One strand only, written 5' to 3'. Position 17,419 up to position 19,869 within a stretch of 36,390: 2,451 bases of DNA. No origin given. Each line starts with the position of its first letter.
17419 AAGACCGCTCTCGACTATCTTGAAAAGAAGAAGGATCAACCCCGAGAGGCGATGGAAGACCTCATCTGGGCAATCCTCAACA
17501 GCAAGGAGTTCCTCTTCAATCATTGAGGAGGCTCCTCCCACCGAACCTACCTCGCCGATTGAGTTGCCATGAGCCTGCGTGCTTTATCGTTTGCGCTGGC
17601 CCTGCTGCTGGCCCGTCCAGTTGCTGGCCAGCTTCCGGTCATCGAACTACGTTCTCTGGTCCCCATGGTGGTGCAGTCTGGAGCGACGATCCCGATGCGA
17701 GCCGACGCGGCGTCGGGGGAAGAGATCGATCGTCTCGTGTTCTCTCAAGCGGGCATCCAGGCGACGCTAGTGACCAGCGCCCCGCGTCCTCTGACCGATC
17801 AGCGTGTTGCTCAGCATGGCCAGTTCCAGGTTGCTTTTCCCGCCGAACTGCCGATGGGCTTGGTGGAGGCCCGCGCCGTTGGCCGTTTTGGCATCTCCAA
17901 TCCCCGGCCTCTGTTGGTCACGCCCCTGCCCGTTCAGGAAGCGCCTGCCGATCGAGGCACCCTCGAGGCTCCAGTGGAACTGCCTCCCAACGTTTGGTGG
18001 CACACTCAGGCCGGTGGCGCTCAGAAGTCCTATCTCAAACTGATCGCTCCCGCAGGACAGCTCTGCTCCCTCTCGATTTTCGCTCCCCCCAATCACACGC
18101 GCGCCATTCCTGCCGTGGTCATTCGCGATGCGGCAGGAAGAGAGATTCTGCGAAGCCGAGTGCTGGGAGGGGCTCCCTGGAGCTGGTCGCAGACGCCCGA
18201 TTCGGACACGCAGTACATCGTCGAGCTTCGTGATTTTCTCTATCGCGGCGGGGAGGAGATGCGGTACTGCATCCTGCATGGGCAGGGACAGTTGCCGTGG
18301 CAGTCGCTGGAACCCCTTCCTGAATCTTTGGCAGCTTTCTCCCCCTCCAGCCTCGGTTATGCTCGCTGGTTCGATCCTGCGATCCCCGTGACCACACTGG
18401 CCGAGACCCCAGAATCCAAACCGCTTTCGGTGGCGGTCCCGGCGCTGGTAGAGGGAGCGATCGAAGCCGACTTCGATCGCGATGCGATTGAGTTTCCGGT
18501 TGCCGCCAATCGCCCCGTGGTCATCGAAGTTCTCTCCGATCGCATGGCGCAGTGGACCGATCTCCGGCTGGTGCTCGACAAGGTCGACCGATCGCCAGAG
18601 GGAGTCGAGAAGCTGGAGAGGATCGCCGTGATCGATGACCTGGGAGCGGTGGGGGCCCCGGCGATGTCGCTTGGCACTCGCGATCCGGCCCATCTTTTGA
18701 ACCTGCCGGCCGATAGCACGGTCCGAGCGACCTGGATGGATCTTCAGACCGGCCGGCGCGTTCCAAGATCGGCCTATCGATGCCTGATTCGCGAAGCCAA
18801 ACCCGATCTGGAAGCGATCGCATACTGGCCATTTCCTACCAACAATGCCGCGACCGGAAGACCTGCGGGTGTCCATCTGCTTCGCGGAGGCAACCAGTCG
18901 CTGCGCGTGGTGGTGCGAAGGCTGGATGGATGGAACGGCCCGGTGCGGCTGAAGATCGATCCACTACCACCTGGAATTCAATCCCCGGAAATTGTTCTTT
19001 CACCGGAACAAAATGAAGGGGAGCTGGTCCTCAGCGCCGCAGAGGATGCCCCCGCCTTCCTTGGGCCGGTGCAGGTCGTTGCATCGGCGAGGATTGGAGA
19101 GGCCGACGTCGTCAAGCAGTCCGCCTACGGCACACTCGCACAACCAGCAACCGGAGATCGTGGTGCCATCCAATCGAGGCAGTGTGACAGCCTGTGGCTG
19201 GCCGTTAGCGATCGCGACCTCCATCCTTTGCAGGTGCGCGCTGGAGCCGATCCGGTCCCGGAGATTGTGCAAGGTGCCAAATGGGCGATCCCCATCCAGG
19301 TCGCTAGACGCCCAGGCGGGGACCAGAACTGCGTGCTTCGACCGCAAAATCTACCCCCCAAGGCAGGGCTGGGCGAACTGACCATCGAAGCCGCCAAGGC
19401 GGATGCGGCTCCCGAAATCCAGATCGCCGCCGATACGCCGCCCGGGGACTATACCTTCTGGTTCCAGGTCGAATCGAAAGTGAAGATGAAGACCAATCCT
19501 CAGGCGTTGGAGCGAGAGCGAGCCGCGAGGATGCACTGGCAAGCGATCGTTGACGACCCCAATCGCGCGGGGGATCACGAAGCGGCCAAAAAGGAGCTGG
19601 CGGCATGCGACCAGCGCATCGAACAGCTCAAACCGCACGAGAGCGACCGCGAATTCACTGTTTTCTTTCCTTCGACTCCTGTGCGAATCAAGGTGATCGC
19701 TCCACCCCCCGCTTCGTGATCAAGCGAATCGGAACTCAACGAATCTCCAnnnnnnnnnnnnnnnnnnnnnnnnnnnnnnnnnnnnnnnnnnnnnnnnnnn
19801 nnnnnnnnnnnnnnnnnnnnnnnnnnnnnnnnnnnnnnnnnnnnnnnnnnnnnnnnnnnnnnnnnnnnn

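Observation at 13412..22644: Co-directional four-gene cluster of planctomycete-specific exported proteins: DUF1501, PSCyt2/PSD1, an orphan 716-aa protein, and PSCyt1-WD40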

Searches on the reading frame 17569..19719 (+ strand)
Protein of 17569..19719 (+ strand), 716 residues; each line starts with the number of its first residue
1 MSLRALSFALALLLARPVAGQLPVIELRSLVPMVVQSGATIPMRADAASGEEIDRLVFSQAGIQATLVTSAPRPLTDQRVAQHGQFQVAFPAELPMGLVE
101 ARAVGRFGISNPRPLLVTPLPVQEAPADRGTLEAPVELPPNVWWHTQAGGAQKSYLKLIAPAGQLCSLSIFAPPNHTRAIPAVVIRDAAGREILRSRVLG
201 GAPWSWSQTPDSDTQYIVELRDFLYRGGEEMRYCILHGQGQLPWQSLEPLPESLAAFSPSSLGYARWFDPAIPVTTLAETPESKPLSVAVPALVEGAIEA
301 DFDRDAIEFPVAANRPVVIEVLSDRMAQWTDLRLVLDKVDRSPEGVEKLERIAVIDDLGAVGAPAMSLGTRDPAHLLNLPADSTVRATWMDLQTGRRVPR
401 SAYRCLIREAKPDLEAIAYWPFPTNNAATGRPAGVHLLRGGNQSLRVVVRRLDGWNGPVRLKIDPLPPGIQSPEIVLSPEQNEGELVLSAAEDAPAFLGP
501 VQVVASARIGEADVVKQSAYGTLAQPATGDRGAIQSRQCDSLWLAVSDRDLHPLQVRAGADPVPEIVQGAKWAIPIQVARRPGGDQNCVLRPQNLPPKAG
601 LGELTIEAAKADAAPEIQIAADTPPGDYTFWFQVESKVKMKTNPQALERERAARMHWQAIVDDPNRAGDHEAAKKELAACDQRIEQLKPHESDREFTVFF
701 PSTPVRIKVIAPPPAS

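Call 3: search_protein_families(library=pfam, proteins=[window:17569-19719:+], max_evalue=0.01)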
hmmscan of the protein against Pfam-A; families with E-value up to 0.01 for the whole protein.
window:17569-19719:+ (716 aa): 0 families

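Call 9: search_protein_families(library=ncbifam, proteins=[window:17569-19719:+], max_evalue=0.01)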
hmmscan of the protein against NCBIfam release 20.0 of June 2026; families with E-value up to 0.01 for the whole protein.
window:17569-19719:+ (716 aa): 0 families

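Call 10: find_homologous_proteins(query=window:17569-19719:+)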
Query window:17569-19719:+ (716 aa): 16 proteins with E <= 0.001 among 8000 candidates.
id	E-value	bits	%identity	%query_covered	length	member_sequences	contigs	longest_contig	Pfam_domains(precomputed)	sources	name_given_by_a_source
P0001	0.0e+0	1599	100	100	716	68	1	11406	-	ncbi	ncbi:MAG: hypothetical protein ACKN9U_21795 [Pirellulaceae bacterium]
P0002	0.0e+0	1503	93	98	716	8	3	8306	-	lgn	-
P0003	5.0e-126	440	38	93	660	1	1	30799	-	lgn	-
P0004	6.4e-111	390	33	99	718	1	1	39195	PF04151.22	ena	-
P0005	1.3e-103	366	32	98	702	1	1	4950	-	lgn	-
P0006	1.4e-97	346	33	96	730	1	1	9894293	PF04151.22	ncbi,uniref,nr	ncbi:hypothetical protein Mal15_12480 [Stieleria maiorica]|uniref:Uncharacterized protein n=1 Tax=St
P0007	2.9e-90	322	33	97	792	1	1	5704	-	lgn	-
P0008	1.6e-78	283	29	99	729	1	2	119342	-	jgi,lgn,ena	-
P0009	5.6e-70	255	31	56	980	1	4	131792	-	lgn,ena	-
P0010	6.2e-39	152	30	58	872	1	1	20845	PF04151.22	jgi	jgi:hypothetical protein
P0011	3.3e-30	123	29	55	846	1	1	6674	PF04151.22,PF01833.31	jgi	jgi:hypothetical protein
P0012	4.8e-30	123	25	89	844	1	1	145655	-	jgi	-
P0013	4.8e-18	83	24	60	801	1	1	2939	PF04151.22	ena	-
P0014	1.9e-16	78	28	49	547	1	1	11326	-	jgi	jgi:hypothetical protein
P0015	5.6e-15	73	25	33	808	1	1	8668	-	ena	-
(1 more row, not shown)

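Call 11: find_encoding_contigs(protein=P0006, flank=10000, max_places=2)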
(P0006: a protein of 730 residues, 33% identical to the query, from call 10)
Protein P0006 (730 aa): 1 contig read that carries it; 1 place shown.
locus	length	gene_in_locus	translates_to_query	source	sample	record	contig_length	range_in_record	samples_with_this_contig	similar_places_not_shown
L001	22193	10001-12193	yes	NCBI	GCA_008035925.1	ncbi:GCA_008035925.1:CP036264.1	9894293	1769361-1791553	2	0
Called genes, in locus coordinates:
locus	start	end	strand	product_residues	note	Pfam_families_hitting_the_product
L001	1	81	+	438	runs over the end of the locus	PF00672:HAMP (faint), PF00512:HisKA, PF02518:HATPase_c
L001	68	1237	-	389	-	PF00072:Response_reg, PF07228:SpoIIE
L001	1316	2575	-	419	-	PF00069:Pkinase, PF07714:PK_Tyr_Ser-Thr, PF01740:STAS, PF13466:STAS_2 (weak)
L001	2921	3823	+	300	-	PF00072:Response_reg, PF13581:HATPase_c_2, PF02518:HATPase_c (weak)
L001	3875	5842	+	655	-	PF00582:Usp (weak), PF00437:T2SSE, PF20720:nSTAND3 (weak)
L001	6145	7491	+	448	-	PF07394:DUF1501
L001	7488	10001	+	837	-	PF02368:Big_2 (weak), PF07583:PSCyt2, PF07587:PSD1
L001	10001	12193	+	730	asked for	PF04151:PPC (faint)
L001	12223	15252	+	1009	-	PF07635:PSCyt1, PF23381:Beta-prop_IFT122_1st, PF25174:Beta-prop_THOC3, PF25174:Beta-prop_THOC3, PF25175:Beta-prop_WDR5, PF25173:Beta-prop_WDR3_1st, PF23414:Beta-prop_EML_2, PF24807:WD40_CDC20-Fz, +36 more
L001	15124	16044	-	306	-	-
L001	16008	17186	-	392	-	PF07221:GlcNAc_2-epim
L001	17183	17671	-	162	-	PF13302:Acetyltransf_3, PF13420:Acetyltransf_4, PF00583:Acetyltransf_1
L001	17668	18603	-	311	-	PF07963:N_methyl, PF07596:SBP_bac_10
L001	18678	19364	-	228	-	-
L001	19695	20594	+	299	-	PF00892:EamA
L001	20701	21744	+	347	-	PF08240:ADH_N, PF16912:Glu_dehyd_C (weak), PF00107:ADH_zinc_N, PF13602:ADH_zinc_N_2 (weak)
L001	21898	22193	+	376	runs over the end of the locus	PF01263:Aldose_epim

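Call 12: find_encoding_contigs(protein=P0004, flank=10000, max_places=2)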
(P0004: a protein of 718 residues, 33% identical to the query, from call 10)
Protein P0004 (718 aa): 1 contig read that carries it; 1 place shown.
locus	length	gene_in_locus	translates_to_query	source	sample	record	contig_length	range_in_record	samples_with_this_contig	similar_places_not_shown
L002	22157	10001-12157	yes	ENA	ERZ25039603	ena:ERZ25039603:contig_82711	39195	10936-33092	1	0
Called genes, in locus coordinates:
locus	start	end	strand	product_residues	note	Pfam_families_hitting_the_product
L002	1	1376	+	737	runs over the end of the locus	PF10605:3HBOH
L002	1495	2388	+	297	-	PF00561:Abhydrolase_1, PF12146:Hydrolase_4 (faint), PF12697:Abhydrolase_6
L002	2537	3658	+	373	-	PF13433:Peripla_BP_5, PF13458:Peripla_BP_6, PF01094:ANF_receptor (weak)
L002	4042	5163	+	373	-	PF03976:PPK2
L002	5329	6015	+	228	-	-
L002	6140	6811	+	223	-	-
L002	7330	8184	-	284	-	PF01738:DLH (weak), PF02129:Peptidase_S15, PF05448:AXE1 (weak), PF00561:Abhydrolase_1 (weak), PF00326:Peptidase_S9 (faint)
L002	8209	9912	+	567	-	PF07583:PSCyt2, PF07587:PSD1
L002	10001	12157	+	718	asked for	PF04151:PPC (faint)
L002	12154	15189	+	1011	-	PF07635:PSCyt1, PF23414:Beta-prop_EML_2, PF24807:WD40_CDC20-Fz, PF24814:WD40_Prp19, PF25175:Beta-prop_WDR5, PF25173:Beta-prop_WDR3_1st, PF25174:Beta-prop_THOC3, PF25391:WD40_Gbeta, +50 more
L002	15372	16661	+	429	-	PF01408:GFO_IDH_MocA, PF22725:GFO_IDH_MocA_C3 (faint), PF19051:GFO_IDH_MocA_C2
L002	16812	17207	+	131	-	PF08695:Coa1 (weak)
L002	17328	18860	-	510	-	PF00884:Sulfatase, PF01663:Phosphodiest (weak), PF16347:SGSH_C (faint)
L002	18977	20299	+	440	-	-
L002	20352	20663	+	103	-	-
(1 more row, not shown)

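Call 13: find_encoding_contigs(protein=P0008, flank=10000, max_places=2)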
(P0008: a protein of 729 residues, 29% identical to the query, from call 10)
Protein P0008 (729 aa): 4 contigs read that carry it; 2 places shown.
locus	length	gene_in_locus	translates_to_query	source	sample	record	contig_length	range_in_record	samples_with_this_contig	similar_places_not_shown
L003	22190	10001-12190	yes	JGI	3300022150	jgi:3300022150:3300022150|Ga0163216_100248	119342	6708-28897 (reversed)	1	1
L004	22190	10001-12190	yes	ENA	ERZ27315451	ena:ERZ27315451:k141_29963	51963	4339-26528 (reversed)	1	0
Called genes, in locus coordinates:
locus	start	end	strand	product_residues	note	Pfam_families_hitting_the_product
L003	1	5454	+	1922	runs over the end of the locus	PF04734:Ceramidase_alk (weak), PF02210:Laminin_G_2 (faint), PF13385:Laminin_G_3, PF23500:DUF7133, PF13646:HEAT_2 (faint), PF00034:Cytochrom_C (weak)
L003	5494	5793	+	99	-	-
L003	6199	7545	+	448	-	PF07394:DUF1501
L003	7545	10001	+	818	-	PF02368:Big_2 (faint), PF07583:PSCyt2, PF07587:PSD1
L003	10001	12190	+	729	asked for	-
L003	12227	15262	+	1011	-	PF07635:PSCyt1, PF23381:Beta-prop_IFT122_1st, PF23381:Beta-prop_IFT122_1st, PF24817:WD40_WDHD1_1st, PF25173:Beta-prop_WDR3_1st, PF23381:Beta-prop_IFT122_1st, PF24807:WD40_CDC20-Fz, PF25174:Beta-prop_THOC3, +56 more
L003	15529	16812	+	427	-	PF01408:GFO_IDH_MocA, PF22725:GFO_IDH_MocA_C3 (faint), PF19051:GFO_IDH_MocA_C2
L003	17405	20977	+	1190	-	PF07635:PSCyt1, PF07583:PSCyt2, PF07587:PSD1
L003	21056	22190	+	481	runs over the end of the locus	PF07394:DUF1501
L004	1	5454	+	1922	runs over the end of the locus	PF04734:Ceramidase_alk (weak), PF02210:Laminin_G_2 (faint), PF13385:Laminin_G_3, PF23500:DUF7133, PF13646:HEAT_2 (faint), PF00034:Cytochrom_C (weak)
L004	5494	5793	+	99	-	-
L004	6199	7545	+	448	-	PF07394:DUF1501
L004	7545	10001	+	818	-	PF02368:Big_2 (faint), PF07583:PSCyt2, PF07587:PSD1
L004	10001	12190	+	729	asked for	-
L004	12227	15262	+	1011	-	PF07635:PSCyt1, PF23381:Beta-prop_IFT122_1st, PF23381:Beta-prop_IFT122_1st, PF24817:WD40_WDHD1_1st, PF25173:Beta-prop_WDR3_1st, PF23381:Beta-prop_IFT122_1st, PF24807:WD40_CDC20-Fz, PF25174:Beta-prop_THOC3, +56 more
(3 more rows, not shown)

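Call 15: find_encoding_contigs(protein=P0009, flank=10000, max_places=1)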
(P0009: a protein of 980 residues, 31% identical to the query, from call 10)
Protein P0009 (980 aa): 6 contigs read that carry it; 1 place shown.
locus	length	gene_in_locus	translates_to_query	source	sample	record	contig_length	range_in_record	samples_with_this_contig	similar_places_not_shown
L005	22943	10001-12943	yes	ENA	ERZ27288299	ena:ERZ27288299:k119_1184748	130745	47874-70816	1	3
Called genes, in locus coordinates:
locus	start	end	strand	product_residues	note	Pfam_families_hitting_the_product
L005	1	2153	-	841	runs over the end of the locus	PF13569:DUF4132, PF24879:DUF7737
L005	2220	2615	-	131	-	-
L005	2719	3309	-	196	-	PF13517:FG-GAP_3 (faint), PF07593:UnbV_ASPIC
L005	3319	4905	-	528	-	PF01839:FG-GAP (faint), PF13517:FG-GAP_3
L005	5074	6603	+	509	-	PF07394:DUF1501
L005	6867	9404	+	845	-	PF07583:PSCyt2, PF07587:PSD1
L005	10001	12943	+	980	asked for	-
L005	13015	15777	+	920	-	PF07635:PSCyt1, PF23381:Beta-prop_IFT122_1st, PF25174:Beta-prop_THOC3, PF24807:WD40_CDC20-Fz, PF24817:WD40_WDHD1_1st, PF25172:Beta-prop_WDR3_2nd, PF25173:Beta-prop_WDR3_1st, PF25175:Beta-prop_WDR5, +57 more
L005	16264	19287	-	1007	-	PF23500:DUF7133, PF07995:GSDH (weak), PF13646:HEAT_2 (weak), PF00034:Cytochrom_C (faint), PF13442:Cytochrome_CBB3 (faint)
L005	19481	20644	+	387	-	PF01612:DNA_pol_A_exo1, PF00570:HRDC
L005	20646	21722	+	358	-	PF05343:Peptidase_M42, PF01546:Peptidase_M20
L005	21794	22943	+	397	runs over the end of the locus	PF00155:Aminotran_1_2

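Call 16: find_encoding_contigs(protein=P0012, flank=10000, max_places=1)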
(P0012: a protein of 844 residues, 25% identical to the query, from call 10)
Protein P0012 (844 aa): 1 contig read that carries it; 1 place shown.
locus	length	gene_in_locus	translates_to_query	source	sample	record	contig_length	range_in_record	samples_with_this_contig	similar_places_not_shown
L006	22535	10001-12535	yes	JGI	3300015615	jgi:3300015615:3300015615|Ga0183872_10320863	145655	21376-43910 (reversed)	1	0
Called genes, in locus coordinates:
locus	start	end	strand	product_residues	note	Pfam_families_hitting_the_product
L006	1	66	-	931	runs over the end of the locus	PF10528:GLEYA (faint), PF07679:I-set, PF13927:Ig_3, PF07691:PA14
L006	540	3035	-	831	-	PF23033:DUF7034 (faint), PF23034:DUF7035, PF24893:DUF7743 (faint), PF18676:MBG_2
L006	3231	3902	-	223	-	-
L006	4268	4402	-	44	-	-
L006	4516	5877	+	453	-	PF07394:DUF1501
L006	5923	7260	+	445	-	PF07394:DUF1501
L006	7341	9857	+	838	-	PF02368:Big_2 (faint), PF07583:PSCyt2, PF07587:PSD1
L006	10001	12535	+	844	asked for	-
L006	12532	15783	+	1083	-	PF07635:PSCyt1, PF23381:Beta-prop_IFT122_1st, PF25174:Beta-prop_THOC3, PF25174:Beta-prop_THOC3, PF23381:Beta-prop_IFT122_1st, PF23414:Beta-prop_EML_2, PF25173:Beta-prop_WDR3_1st, PF25174:Beta-prop_THOC3, +24 more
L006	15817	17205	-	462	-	PF10142:PhoPQ_related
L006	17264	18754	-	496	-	PF17815:PDZ_3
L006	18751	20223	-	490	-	PF00089:Trypsin, PF13365:Trypsin_2, PF17815:PDZ_3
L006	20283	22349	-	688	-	PF00270:DEAD (faint), PF04851:ResIII, PF17757:UvrB_inter, PF27431:UvrB_3rd, PF00271:Helicase_C, PF12344:UvrB, PF02151:UVR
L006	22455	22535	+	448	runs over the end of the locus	PF01011:PQQ (faint), PF13360:PQQ_2, PF13570:Beta-prop_ACSF4 (weak)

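Call 17: find_encoding_contigs(protein=P0010, flank=10000, max_places=1)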
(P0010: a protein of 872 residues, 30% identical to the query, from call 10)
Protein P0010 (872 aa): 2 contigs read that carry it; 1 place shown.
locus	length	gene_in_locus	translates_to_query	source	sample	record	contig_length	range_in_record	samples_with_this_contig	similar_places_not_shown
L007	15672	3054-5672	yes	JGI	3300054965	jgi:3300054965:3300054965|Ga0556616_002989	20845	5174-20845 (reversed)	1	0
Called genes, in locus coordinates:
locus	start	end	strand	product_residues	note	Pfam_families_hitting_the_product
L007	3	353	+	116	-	?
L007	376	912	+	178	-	-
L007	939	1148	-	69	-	-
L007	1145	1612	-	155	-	PF22014:DUF6932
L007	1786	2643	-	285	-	-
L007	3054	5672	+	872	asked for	PF04151:PPC (weak)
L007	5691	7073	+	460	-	PF07635:PSCyt1, PF24807:WD40_CDC20-Fz, PF24814:WD40_Prp19, PF25173:Beta-prop_WDR3_1st, PF23381:Beta-prop_IFT122_1st, PF24817:WD40_WDHD1_1st, PF25174:Beta-prop_THOC3, PF25175:Beta-prop_WDR5, +44 more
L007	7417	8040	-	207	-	PF12146:Hydrolase_4 (faint), PF20408:Abhydrolase_11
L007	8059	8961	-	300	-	PF00268:Ribonuc_red_sm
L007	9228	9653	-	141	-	PF02036:SCP2 (weak)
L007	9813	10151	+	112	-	PF04255:DUF433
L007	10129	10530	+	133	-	-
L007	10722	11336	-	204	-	-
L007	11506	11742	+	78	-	PF06305:LapA_dom (weak)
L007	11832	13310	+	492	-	-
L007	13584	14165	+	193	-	-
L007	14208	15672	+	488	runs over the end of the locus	PF13450:NAD_binding_8 (faint)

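Call 26: search_solved_structures(query=window:17569-19719:+, max_evalue=1)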
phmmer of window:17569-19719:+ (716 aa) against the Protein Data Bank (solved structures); distinct sequences matched with E-value up to 1: 0.

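Call 46: predict_structure(alignment_id=A1)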
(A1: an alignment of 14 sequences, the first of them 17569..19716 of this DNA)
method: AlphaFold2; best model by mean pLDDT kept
length: 716 residues; sequences in the alignment: 14
mean_pLDDT: 81.4   pTM: 0.78
mean pLDDT of the five models: 81.4, 80.7, 80.3, 79.0, 78.8
residues with pLDDT >= 90: 207; 70-90: 399; 50-70: 79; < 50: 31
segments of 3 or more residues with pLDDT < 50: 1-5, 13-21, 242-254
pLDDT, mean of each block of 10 residues (from residue 1): 49 47 72 90 82 88 92 81 93 83 87 85 89 92 87 91 85 80 89 78 75 92 83 85 41 59 66 73 77 84 86 93 74 91 89 88 79 91 93 60 87 91 67 77 87 90 92 85 86 90 94 92 74 75 86 74 72 83 77 79 80 84 78 76 79 92 90 91 86 74 75 67
secondary structure, 60 per line:
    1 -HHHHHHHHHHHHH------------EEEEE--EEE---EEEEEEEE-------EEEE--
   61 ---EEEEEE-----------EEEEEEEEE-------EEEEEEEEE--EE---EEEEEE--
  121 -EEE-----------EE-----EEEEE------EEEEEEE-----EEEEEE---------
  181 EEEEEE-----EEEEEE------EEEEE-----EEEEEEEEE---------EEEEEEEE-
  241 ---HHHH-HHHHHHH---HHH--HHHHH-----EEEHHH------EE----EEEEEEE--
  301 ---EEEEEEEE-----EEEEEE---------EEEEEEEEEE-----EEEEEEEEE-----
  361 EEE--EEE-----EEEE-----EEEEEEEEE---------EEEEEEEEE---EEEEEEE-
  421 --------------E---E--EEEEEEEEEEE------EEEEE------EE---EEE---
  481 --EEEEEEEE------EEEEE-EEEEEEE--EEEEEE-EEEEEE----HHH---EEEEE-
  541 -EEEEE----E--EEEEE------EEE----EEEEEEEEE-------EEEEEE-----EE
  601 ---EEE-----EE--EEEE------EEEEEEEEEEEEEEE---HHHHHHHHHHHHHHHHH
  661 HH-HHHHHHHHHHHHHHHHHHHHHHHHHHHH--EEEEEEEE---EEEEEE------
elements in order (helices of 4 or more, strands of 3 or more residues): H2-14 E27-31 E34-36 E40-47 E55-58 E64-69 E81-89 E97-105 E113-118 E122-124 E143-147 E154-160 E166-171 E181-186 E192-197 E204-208 E214-222 E232-239 H244-247 H249-255 H264-268 E274-276 E292-298 E304-311 E317-322 E332-341 E347-355 E361-363 E366-368 E374-377 E383-391 E401-409 E413-419 E442-452 E459-463 E475-477 E483-490 E497-501 E503-509 E512-517 E519-524 E535-539 E542-546 E554-558 E565-567 E572-580 E588-593 E604-606 E616-619 E626-640 H644-662 H664-691 E694-701 E705-710

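Call 51: fold_search(model_id=the predicted structure, library=pdb)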
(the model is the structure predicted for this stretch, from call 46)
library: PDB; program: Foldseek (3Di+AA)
matches with E <= 10: 1999; with E <= 0.001: 28
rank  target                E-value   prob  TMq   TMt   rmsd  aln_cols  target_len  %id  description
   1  7sqc_2A               6.5e-10  1.00  0.11  0.11  64.0       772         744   10  Ciliary C1 central pair apparatus isolated from Chlamydomonas reinhardtii (released 2022-04-13)
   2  7sqc_2B               7.3e-10  1.00  0.12  0.11  63.9       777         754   10  Ciliary C1 central pair apparatus isolated from Chlamydomonas reinhardtii (released 2022-04-13)
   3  7som_D                4.8e-09  0.97  0.10  0.06  26.1       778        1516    9  Ciliary C2 central pair apparatus isolated from Chlamydomonas reinhardtii (released 2022-04-13)
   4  6tav_A                2.9e-08  1.00  0.15  0.10  19.7       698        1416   10  Crystal structure of endopeptidase-induced alpha2-macroglobulin (released 2021-05-12)
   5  7q5z                  7.8e-08  0.97  0.13  0.08  28.5       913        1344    8  Cryo-EM structure of native human A2ML1 (released 2022-04-20)
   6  6tav_C                2.2e-07  0.99  0.15  0.10  20.3       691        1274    9  Crystal structure of endopeptidase-induced alpha2-macroglobulin (released 2021-05-12)
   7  7o7n_A                2.5e-07  0.96  0.12  0.09  28.6       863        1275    7  (h-alpha2M)4 semiactivated I state (released 2022-04-13)
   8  7o7q_A                7.1e-07  0.90  0.11  0.07  28.0       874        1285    8  (h-alpha2M)4 trypsin-activated state (released 2022-04-13)
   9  8k1b_A                1.2e-06  1.00  0.15  0.34  13.8       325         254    7  SID1 transmembrane family member 1 (released 2024-07-10)
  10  7sqc_T1               1.1e-05  0.95  0.11  0.14  34.5       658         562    6  Ciliary C1 central pair apparatus isolated from Chlamydomonas reinhardtii (released 2022-04-13)
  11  8zj4_A                1.2e-05  0.99  0.14  0.16  22.5       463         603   10  trypsinogen-EP-N619A (released 2025-05-21)
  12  4xup_B                6.9e-05  0.91  0.10  0.19  22.4       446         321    8  Structure of the N-terminal CBM22-1-CBM22-2 tandem domain from Paenibacillus barcinonensis Xyn10C (released 2015-06-03)
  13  8h3u_A                8.1e-05  0.91  0.13  0.15  20.3       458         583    9  Inhibitor-bound EP, polyA model (released 2022-11-23)
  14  6bqm                  1.4e-04  0.99  0.11  0.17  16.6       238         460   13  Secreted serine protease VesC from Vibrio cholerae (released 2018-11-28)
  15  5sv5                  1.5e-04  1.00  0.13  0.76   5.4       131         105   11  1.0 Angstrom Crystal Structure of pre-Peptidase C-terminal Domain of Collagenase from Bacillus anthracis. (released 2016-08-17)
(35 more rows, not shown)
